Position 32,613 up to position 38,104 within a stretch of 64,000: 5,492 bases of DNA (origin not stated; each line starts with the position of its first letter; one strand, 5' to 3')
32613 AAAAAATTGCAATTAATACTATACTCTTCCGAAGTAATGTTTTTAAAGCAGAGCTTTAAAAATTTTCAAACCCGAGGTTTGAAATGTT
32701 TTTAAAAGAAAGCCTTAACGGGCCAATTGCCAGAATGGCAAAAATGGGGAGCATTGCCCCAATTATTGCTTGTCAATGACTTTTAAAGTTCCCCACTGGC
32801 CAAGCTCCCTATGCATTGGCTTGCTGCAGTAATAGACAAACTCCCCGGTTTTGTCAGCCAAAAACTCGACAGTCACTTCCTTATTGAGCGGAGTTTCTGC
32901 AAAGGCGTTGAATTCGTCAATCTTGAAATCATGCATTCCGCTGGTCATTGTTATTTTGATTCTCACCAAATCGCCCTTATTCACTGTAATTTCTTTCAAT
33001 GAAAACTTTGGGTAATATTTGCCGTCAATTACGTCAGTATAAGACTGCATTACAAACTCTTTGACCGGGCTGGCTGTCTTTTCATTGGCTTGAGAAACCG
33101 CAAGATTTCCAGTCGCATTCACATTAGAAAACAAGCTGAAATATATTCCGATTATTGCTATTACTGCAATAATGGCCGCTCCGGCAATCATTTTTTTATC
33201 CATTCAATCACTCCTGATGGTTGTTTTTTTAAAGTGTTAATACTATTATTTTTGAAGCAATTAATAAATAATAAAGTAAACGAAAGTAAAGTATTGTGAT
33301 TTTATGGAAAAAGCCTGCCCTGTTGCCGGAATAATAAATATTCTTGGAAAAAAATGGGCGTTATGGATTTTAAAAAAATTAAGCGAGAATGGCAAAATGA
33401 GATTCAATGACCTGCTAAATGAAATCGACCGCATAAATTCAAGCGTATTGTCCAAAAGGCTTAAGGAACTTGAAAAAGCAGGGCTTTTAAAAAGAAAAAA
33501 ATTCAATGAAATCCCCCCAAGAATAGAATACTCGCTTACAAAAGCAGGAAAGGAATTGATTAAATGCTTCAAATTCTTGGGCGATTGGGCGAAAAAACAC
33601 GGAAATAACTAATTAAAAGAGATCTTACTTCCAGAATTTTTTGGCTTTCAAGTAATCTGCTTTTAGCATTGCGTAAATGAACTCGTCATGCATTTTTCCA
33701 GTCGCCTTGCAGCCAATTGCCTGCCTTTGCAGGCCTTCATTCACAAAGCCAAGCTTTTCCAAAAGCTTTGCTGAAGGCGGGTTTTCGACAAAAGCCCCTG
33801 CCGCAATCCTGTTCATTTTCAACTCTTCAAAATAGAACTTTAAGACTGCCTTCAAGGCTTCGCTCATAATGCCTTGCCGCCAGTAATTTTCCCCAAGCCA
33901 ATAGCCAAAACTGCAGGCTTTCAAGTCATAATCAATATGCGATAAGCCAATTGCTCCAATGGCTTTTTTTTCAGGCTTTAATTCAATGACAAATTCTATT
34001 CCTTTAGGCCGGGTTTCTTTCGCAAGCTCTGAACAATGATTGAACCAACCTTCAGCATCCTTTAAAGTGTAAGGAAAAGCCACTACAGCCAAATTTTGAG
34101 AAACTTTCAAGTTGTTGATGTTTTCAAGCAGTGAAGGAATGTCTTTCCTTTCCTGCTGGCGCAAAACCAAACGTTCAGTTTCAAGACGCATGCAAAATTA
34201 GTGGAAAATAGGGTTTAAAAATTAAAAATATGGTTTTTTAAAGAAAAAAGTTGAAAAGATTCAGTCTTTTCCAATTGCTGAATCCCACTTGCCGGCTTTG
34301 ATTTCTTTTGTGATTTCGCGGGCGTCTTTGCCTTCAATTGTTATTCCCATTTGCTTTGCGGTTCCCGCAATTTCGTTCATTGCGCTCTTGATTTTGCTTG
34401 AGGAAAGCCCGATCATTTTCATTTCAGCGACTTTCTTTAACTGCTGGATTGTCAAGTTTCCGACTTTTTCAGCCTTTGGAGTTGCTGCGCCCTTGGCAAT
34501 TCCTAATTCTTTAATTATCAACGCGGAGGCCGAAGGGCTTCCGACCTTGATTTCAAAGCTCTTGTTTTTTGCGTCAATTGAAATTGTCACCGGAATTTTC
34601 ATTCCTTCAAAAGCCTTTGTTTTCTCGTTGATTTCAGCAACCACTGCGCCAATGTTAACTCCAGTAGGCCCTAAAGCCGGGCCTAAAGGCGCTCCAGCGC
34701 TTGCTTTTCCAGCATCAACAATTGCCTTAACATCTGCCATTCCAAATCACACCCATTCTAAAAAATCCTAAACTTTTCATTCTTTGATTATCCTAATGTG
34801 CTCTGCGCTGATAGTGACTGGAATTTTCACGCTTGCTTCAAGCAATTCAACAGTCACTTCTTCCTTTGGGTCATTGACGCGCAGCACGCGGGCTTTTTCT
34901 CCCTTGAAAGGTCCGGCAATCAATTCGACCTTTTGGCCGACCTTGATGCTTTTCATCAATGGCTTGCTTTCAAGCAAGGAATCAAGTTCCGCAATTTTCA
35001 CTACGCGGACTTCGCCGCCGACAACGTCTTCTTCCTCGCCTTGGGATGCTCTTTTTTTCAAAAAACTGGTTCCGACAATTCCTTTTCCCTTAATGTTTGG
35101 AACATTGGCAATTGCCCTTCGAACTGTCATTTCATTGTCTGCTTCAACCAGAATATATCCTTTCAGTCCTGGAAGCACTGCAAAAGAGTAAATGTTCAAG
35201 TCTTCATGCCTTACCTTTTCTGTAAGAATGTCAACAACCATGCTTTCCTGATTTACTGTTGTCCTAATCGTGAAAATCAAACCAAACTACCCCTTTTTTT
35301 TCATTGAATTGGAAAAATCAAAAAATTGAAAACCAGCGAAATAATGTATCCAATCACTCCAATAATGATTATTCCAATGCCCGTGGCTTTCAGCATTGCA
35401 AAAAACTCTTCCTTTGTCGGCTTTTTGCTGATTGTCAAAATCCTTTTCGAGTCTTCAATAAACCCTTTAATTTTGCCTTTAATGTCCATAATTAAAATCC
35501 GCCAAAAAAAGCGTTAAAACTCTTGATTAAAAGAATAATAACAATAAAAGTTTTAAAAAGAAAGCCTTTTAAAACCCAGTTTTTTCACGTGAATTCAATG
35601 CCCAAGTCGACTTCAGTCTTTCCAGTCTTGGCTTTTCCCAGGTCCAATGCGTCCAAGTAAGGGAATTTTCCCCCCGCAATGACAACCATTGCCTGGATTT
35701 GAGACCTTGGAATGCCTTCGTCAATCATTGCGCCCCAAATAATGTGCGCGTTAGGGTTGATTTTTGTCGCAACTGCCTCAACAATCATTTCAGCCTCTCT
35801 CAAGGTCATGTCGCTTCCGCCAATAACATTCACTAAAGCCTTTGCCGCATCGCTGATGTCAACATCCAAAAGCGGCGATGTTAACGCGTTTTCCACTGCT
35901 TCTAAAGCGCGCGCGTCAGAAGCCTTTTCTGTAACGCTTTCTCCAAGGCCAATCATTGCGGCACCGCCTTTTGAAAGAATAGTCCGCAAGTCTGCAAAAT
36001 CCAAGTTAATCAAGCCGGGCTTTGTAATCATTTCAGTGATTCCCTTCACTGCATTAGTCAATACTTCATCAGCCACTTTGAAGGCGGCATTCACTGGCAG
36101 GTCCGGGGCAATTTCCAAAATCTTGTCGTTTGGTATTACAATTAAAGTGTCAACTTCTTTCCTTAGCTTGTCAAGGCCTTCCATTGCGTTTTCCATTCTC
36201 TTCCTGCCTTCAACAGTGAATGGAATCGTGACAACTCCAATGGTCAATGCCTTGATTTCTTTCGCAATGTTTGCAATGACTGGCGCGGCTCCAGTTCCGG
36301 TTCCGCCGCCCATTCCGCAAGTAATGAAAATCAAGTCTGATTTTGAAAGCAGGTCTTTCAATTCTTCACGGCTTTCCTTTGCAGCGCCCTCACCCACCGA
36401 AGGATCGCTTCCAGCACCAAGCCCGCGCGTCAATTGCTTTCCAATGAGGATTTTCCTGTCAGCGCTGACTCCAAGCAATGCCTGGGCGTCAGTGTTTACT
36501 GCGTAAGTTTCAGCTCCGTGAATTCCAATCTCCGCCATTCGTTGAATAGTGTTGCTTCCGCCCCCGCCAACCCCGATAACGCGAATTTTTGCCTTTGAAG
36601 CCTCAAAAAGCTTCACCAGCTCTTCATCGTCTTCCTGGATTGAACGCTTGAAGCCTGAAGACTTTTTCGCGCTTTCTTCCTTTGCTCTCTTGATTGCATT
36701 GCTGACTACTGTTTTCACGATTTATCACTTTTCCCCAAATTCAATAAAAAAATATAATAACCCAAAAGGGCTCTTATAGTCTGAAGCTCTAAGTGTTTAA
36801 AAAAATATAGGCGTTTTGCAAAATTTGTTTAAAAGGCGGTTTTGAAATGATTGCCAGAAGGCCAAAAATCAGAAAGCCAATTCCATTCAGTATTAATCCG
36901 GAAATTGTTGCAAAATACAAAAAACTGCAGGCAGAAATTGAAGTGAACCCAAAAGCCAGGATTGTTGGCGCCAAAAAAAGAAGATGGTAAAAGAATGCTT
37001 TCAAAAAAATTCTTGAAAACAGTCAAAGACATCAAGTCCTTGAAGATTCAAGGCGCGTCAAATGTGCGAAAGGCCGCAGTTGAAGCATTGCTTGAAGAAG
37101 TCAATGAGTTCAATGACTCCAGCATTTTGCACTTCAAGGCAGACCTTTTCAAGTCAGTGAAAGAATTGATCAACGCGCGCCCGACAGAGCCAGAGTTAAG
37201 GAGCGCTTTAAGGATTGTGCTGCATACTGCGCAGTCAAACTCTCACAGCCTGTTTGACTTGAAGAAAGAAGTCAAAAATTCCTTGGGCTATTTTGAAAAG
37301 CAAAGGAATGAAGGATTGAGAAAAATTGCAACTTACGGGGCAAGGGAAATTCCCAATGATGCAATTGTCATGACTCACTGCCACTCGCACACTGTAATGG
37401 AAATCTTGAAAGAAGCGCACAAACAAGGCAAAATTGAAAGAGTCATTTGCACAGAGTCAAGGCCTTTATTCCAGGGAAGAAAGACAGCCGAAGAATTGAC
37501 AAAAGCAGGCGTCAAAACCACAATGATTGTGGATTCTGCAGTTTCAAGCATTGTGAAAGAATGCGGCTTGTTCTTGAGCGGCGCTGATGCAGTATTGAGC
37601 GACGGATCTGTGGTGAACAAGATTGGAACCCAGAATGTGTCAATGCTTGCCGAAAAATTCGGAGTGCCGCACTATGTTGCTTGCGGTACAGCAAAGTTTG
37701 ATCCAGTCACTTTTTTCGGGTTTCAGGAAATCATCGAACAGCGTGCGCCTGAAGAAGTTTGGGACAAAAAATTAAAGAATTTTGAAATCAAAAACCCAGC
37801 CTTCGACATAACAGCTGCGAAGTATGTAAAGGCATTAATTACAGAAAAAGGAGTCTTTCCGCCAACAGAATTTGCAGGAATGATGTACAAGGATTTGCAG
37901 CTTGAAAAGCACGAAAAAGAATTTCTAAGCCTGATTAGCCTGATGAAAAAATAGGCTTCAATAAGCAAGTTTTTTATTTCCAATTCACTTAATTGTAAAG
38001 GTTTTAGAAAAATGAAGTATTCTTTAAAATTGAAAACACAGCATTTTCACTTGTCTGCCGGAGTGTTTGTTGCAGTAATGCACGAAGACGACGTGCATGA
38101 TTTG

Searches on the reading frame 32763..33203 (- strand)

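Call 41: search_protein_families(library=pfam, proteins=[window:32763-33203:-], max_evalue=0.01)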
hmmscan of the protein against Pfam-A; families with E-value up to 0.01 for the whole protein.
window:32763-33203:- (146 aa): 3 families
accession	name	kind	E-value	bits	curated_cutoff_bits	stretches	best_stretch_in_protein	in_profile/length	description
PF13473.12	Cupredoxin_1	-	1.7e-05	25.2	27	1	66-131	31-97/104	Cupredoxin-like domain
PF00127.26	Copper-bind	-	0.0041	17.9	21.2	0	67-142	14-98/99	Copper binding proteins, plastocyanin/azurin family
PF12175.13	WSS_VP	-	0.0078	16.2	24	1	9-97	11-93/201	White spot syndrome virus structural envelope protein VP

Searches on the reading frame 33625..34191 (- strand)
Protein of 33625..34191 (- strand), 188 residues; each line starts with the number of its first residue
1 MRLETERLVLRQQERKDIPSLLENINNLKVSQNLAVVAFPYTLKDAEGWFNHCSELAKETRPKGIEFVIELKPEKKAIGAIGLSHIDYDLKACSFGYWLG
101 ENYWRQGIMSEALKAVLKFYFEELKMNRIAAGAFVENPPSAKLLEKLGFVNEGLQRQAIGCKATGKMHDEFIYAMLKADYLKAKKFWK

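Call 24: search_protein_families(library=pfam, proteins=[window:33625-34191:-], max_evalue=0.01)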
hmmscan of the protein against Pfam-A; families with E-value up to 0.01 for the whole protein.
window:33625-34191:- (188 aa): 5 families
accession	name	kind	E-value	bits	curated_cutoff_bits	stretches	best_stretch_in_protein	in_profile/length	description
PF13302.13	Acetyltransf_3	-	6e-31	108.4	25.4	1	7-150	1-138/138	Acetyltransferase (GNAT) domain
PF00583.31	Acetyltransf_1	-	1.1e-11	45.5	20.7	1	54-149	20-116/116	Acetyltransferase (GNAT) family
PF13420.13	Acetyltransf_4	-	1.1e-05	26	24.3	1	66-160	49-145/155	Acetyltransferase (GNAT) domain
PF13523.12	Acetyltransf_8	-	0.00075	19.6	27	1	92-153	79-141/145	Acetyltransferase (GNAT) domain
PF13508.13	Acetyltransf_7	-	0.003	18.3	27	1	67-150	6-83/84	Acetyltransferase (GNAT) domain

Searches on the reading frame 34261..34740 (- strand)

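Call 24: search_protein_families(library=pfam, proteins=[window:34261-34740:-], max_evalue=0.01)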
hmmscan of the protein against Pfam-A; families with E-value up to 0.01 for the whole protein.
window:34261-34740:- (159 aa): 2 families
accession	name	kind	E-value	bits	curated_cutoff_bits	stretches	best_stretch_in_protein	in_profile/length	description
PF03946.19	Ribosomal_L11_N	-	5.5e-22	77.7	32.9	1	4-62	1-58/58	Ribosomal protein L11, N-terminal domain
PF00298.24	Ribosomal_L11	-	1.2e-21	77.4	21.4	1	68-135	2-69/69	Ribosomal protein L11, RNA binding domain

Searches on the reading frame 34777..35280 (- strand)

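Call 41: search_protein_families(library=pfam, proteins=[window:34777-35280:-], max_evalue=0.01)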
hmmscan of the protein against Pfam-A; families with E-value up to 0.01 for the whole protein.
window:34777-35280:- (167 aa): 3 families
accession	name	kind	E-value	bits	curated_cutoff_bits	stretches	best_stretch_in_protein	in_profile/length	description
PF03439.18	Spt5-NGN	-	4.7e-17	62.1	22.4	1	1-66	1-70/84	Early transcription elongation factor of RNA pol II, NGN section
PF00467.35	KOW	-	1.9e-07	31.1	22.3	1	114-145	1-32/32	KOW motif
PF23290.1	KOW5_SPT5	-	0.0055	16.6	27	0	114-146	2-32/46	Transcription elongation factor SPT5, fifth KOW domain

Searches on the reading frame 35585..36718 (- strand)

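Call 24: search_protein_families(library=pfam, proteins=[window:35585-36718:-], max_evalue=0.01)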
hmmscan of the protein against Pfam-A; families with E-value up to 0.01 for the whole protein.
window:35585-36718:- (377 aa): 2 families
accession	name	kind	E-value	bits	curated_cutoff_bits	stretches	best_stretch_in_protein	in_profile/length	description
PF00091.31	Tubulin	-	3.1e-50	171.6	33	1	44-204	1-189/190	Tubulin/FtsZ family, GTPase domain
PF12327.13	FtsZ_C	-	9.2e-25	87.2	27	1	252-349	1-93/95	FtsZ family, C-terminal domain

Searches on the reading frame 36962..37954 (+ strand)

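Call 24: search_protein_families(library=pfam, proteins=[window:36962-37954:+], max_evalue=0.01)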
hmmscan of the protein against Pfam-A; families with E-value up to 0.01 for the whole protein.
window:36962-37954:+ (330 aa): 1 family
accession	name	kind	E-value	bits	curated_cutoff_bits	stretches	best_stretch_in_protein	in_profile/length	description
PF01008.23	IF-2B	-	4.2e-70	236.6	22.4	1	28-301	1-280/280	Initiation factor 2 subunit family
